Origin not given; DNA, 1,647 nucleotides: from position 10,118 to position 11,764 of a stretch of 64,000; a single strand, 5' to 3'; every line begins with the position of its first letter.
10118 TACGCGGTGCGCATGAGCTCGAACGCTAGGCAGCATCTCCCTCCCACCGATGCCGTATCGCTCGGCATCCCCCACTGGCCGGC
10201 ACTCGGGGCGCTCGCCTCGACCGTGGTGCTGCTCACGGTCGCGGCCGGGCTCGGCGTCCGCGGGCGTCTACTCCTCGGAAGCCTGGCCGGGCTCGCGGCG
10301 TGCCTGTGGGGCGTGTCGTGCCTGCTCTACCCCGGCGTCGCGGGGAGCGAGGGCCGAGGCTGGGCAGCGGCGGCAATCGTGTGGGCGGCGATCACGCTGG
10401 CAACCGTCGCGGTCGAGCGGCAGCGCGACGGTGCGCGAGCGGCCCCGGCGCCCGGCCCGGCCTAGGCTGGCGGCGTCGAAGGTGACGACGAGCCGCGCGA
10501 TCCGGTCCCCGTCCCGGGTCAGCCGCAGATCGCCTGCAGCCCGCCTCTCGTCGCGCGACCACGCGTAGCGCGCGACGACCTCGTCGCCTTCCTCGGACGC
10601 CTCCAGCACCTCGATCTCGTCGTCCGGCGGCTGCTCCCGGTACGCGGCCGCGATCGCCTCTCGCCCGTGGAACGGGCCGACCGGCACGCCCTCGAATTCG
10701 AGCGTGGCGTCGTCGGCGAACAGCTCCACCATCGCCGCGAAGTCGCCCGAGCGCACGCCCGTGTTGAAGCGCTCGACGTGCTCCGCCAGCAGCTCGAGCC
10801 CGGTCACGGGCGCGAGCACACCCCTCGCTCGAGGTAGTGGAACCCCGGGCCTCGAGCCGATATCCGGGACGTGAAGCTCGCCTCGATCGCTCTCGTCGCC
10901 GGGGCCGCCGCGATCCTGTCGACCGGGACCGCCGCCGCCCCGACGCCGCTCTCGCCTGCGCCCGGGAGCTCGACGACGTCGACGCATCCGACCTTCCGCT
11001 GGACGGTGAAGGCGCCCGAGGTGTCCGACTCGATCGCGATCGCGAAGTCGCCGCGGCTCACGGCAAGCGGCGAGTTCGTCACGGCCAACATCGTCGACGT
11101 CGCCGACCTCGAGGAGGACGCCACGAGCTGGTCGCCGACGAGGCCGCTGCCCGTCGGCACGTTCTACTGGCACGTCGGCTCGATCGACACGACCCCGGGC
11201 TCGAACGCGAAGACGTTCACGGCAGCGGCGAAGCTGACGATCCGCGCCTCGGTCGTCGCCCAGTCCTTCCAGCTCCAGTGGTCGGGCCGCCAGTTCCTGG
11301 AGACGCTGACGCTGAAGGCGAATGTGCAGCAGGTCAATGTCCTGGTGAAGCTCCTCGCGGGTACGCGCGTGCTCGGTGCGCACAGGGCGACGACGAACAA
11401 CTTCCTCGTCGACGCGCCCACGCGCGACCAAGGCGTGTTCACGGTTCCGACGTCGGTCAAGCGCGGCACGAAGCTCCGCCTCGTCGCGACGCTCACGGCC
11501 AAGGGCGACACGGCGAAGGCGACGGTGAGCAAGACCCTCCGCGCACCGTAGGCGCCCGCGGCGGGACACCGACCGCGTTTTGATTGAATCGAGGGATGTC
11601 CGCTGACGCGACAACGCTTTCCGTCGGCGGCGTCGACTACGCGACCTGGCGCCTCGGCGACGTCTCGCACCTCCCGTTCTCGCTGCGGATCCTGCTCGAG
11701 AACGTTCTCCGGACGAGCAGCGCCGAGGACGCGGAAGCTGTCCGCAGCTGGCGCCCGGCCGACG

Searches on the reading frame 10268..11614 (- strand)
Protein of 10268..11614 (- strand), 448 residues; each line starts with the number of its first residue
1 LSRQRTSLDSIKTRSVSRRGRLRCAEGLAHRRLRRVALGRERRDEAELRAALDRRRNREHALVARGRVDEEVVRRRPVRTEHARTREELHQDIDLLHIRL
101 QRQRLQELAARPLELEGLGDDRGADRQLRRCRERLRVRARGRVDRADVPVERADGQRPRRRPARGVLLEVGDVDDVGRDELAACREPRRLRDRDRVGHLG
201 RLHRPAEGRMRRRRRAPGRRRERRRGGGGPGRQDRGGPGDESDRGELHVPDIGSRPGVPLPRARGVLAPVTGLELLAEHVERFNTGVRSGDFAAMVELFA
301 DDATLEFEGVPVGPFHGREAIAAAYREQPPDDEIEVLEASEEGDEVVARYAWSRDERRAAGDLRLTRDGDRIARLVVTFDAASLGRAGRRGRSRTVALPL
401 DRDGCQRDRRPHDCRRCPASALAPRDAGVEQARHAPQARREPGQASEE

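Call 43: search_protein_families(library=pfam, proteins=[window:10268-11614:-], max_evalue=0.00001)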
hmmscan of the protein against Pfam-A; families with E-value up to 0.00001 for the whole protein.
window:10268-11614:- (448 aa): 2 families
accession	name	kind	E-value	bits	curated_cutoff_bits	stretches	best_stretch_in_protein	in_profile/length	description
PF12680.13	SnoaL_2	-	3.5e-13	50.5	27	1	280-372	1-99/102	SnoaL-like domain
PF14534.12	DUF4440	-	1.2e-07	32.6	25.2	1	277-361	2-85/107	Domain of unknown function (DUF4440)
